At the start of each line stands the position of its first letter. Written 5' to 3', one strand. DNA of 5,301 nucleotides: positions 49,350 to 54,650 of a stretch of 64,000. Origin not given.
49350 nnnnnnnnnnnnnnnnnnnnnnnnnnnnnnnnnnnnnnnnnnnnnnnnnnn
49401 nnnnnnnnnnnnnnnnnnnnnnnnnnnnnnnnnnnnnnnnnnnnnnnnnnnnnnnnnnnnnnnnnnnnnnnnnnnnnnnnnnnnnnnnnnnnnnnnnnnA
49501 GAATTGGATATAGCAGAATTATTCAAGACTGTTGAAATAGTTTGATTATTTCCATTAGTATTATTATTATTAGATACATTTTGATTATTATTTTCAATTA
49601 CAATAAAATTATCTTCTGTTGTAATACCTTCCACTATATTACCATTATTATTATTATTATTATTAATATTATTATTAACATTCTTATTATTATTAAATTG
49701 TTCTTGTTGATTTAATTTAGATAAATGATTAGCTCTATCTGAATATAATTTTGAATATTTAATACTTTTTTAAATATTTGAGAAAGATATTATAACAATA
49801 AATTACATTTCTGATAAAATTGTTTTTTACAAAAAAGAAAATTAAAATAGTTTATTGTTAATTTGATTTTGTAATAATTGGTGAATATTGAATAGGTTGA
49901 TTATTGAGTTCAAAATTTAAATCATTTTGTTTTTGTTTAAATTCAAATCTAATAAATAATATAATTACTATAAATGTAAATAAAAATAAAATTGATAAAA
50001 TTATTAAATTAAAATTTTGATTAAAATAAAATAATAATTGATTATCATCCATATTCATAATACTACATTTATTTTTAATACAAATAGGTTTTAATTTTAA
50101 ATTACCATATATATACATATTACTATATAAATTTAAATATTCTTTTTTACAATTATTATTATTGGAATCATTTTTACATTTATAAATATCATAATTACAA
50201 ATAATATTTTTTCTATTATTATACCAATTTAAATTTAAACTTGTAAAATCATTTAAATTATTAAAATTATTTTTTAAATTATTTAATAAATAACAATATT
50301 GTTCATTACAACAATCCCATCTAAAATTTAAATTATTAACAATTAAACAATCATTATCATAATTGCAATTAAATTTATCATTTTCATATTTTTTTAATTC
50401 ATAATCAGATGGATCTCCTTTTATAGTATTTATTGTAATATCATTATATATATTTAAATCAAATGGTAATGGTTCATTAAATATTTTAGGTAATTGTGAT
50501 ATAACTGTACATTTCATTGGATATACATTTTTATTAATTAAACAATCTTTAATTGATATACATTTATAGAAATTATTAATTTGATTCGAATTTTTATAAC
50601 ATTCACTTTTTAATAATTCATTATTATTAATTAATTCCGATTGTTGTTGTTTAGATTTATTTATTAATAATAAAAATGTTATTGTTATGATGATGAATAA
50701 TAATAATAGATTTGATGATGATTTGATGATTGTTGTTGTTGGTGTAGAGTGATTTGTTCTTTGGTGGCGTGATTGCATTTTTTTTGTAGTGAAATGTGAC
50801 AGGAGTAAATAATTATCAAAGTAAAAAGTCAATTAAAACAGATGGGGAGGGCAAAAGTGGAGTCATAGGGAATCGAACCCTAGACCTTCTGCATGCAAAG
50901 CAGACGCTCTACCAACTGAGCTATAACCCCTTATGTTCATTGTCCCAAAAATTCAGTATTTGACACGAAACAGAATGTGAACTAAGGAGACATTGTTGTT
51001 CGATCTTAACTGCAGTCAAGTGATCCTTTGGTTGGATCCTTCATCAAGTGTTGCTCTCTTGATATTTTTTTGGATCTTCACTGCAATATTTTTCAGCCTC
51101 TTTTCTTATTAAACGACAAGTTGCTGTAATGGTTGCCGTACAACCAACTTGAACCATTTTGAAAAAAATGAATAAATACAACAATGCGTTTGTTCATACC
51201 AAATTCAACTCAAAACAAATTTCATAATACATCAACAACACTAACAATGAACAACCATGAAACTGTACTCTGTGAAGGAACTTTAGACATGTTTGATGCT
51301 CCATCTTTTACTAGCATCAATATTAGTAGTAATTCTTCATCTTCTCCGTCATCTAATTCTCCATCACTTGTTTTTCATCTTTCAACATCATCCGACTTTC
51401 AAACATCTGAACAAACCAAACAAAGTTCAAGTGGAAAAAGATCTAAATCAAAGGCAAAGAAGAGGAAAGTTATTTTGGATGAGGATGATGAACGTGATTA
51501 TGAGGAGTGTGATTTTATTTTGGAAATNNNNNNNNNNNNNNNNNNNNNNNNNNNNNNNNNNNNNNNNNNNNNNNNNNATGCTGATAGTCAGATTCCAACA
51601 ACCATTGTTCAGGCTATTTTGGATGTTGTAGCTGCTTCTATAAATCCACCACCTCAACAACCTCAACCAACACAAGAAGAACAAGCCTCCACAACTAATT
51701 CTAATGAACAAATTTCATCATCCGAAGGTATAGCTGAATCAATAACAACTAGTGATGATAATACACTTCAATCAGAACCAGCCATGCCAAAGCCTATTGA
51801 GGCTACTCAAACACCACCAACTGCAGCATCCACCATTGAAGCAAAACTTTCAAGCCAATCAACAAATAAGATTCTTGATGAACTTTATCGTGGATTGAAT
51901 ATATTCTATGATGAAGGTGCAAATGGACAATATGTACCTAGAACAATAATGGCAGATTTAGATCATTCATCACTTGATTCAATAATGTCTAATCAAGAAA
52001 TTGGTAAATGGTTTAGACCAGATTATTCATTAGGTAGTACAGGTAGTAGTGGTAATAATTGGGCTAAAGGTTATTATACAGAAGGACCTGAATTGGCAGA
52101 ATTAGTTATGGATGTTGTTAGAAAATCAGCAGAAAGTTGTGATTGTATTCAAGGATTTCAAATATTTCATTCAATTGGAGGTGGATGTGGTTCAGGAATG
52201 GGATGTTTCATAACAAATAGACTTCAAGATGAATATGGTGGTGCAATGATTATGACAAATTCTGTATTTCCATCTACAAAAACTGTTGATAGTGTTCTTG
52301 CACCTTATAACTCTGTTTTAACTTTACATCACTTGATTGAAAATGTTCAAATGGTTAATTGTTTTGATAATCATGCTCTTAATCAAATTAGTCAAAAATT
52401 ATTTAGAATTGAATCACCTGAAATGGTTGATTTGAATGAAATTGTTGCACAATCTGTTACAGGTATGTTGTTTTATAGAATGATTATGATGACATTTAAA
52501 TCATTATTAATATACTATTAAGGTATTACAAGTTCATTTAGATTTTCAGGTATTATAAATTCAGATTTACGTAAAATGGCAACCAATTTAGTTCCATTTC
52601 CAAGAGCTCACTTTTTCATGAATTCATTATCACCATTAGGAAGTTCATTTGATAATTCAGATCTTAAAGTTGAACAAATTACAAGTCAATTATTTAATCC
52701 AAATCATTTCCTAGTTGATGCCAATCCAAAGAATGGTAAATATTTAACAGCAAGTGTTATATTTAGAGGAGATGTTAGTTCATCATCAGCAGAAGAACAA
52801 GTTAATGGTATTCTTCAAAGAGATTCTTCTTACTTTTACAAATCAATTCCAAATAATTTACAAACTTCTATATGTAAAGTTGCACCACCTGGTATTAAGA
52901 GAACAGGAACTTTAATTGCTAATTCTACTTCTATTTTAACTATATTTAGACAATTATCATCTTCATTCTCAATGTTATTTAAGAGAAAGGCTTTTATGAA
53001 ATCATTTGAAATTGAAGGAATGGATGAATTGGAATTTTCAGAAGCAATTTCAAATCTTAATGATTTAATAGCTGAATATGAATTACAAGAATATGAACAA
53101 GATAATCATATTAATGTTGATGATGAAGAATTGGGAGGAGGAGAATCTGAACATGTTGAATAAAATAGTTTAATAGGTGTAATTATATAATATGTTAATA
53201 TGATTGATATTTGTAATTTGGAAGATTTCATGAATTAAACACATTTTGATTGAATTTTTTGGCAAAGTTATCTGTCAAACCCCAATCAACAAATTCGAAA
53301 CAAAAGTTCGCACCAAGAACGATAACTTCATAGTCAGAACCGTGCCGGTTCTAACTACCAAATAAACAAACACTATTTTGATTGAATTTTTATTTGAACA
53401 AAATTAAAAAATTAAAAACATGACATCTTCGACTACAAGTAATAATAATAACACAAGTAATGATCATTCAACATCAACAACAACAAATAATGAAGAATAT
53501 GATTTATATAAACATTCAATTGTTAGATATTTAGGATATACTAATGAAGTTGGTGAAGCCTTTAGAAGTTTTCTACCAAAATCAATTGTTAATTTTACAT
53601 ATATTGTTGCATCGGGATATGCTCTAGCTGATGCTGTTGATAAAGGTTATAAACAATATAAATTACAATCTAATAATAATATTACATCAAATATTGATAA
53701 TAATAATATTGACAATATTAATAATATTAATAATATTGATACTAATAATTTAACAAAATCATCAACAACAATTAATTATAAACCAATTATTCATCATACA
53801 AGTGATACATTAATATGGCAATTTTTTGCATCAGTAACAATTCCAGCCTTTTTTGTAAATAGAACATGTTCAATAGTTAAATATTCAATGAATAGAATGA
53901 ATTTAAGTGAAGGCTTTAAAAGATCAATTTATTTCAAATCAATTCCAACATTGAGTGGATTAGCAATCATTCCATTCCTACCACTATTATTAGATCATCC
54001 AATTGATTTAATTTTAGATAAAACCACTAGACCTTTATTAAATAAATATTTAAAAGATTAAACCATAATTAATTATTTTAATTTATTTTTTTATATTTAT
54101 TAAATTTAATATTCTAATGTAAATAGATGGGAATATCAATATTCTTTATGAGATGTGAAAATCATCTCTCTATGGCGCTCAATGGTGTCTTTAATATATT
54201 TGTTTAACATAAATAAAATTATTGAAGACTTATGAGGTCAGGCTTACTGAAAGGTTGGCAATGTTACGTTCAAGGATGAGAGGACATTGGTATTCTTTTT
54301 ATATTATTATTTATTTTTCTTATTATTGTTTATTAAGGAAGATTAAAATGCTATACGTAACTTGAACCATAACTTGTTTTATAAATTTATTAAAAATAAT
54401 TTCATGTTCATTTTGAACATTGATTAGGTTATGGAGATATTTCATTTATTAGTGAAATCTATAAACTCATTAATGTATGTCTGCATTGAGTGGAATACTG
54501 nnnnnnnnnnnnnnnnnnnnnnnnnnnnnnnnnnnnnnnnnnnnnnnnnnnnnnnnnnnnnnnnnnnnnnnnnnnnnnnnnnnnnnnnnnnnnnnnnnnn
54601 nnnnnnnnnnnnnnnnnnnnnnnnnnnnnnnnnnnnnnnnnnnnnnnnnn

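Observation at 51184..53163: Beta-tubulin paralogue lacking the GTP-binding N-terminus, with a low-complexity N-terminal extension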

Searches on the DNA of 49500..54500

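Call 51: search_rna_families(source=window, start=49500, end=54500, threshold=evalue, max_evalue=0.1)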
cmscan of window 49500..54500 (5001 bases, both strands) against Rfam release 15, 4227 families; matches with E-value up to 0.1: 1.
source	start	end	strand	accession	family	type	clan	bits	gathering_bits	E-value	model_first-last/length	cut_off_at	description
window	50858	50930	-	RF00005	tRNA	Gene; tRNA;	CL00001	72.2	29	6.2e-15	1-71/71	no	tRNA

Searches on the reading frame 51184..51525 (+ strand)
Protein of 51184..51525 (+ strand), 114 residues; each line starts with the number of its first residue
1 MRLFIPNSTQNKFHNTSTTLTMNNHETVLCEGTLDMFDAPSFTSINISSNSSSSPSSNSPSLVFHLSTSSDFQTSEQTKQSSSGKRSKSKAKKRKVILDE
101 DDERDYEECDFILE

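Call 6: search_protein_families(library=pfam, proteins=[window:51184-51525:+], max_evalue=0.1)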
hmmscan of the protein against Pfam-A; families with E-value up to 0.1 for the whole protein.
seq(114 aa): 1 family
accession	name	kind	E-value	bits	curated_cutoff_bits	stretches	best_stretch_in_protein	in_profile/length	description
PF10500.14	SR-25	-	0.01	15.9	40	1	48-96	62-110/226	Nuclear RNA-splicing-associated protein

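Call 27: find_homologous_proteins(query=window:51184-51525:+, max_evalue=0.001)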
Query seq(114 aa): 37 candidates shared short words with the query, none scored E <= 0.001.

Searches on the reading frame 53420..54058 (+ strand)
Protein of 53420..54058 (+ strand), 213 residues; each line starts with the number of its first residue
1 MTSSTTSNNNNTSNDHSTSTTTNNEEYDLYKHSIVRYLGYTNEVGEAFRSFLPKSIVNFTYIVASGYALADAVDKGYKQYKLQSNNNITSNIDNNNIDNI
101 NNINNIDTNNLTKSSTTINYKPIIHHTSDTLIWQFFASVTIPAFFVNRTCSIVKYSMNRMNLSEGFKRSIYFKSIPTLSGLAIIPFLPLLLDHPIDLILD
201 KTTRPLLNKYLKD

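Call 57: search_protein_families(library=pfam, proteins=[window:53420-54058:+], max_evalue=0.01)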
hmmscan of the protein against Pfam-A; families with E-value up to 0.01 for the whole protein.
window:53420-54058:+ (213 aa): 1 family
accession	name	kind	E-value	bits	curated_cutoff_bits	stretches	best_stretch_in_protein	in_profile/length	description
PF10558.14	MTP18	-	1e-23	84.6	25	1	33-197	18-169/171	Mitochondrial 18 KDa protein (MTP18)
